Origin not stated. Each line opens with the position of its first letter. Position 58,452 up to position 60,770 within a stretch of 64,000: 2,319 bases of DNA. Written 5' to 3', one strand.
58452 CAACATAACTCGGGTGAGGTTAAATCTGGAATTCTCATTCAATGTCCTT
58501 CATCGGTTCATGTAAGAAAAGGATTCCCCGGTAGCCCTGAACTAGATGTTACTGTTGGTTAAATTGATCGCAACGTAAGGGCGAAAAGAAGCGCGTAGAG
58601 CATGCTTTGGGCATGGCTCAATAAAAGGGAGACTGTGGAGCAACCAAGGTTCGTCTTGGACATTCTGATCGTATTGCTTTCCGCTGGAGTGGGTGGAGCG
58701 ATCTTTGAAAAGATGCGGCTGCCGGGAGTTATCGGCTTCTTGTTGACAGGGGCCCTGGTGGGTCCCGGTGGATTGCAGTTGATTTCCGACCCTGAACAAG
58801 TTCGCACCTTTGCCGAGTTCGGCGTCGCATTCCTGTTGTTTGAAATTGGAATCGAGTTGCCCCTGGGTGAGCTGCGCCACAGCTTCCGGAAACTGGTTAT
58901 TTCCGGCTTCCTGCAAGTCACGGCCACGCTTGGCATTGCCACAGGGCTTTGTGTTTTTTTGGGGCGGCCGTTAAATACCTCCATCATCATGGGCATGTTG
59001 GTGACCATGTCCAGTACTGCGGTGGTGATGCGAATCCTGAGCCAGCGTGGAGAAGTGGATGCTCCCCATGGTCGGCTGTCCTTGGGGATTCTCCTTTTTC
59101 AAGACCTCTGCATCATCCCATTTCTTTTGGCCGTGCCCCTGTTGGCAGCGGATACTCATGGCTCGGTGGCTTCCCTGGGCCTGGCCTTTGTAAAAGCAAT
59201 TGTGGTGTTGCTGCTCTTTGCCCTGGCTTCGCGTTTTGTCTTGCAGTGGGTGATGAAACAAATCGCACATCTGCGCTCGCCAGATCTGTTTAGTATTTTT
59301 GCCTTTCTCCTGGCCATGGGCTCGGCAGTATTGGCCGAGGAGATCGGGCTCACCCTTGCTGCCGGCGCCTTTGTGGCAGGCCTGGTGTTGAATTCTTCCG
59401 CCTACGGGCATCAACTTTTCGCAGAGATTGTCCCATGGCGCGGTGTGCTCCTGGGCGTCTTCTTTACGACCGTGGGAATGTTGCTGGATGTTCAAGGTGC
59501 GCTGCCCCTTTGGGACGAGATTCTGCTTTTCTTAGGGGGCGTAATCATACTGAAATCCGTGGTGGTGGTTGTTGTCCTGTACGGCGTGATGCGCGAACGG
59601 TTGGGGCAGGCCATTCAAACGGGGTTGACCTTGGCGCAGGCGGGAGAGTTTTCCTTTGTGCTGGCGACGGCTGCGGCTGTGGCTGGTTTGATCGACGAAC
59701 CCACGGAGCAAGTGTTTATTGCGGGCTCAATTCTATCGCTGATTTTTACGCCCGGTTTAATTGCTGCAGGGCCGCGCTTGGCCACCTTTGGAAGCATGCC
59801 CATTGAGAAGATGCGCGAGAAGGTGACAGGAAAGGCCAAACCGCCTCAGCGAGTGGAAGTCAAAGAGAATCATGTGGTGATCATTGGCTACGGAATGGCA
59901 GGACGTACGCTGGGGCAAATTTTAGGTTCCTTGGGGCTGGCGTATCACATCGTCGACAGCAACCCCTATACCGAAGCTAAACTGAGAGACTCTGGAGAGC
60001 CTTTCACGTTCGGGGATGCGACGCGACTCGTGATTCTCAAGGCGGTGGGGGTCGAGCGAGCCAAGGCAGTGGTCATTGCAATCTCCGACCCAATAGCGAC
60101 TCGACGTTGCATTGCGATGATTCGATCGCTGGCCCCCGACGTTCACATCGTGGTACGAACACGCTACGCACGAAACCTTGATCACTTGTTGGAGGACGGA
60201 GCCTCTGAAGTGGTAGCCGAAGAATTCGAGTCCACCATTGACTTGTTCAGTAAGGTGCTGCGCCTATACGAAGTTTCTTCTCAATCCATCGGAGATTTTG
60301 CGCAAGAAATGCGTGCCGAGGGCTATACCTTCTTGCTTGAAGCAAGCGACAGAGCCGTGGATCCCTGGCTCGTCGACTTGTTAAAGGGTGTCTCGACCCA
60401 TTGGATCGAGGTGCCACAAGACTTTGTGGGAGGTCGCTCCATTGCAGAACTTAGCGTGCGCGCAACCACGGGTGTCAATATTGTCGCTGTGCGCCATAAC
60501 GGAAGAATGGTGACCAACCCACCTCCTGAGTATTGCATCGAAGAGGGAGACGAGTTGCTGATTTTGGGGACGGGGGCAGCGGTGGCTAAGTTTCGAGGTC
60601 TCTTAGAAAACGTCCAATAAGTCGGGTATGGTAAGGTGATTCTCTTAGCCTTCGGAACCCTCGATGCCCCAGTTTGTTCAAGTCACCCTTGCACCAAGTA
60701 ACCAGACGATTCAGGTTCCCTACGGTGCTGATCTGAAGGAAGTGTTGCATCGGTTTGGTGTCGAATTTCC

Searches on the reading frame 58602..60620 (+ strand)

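Call 62: search_protein_families(library=pfam, proteins=[window:58602-60620:+], max_evalue=0.0001)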
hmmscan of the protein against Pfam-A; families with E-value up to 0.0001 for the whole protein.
window:58602-60620:+ (672 aa): 3 families
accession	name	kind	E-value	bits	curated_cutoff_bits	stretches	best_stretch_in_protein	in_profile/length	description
PF00999.27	Na_H_Exchanger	-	1.1e-55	189.5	26.2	1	27-383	3-364/375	Sodium/hydrogen exchanger, transmembrane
PF02254.24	TrkA_N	-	4.1e-19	69.5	23.8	1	425-538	1-114/116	TrkA-N domain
PF02080.26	TrkA_C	-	2.5e-12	46.9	27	1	611-667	14-69/71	TrkA-C domain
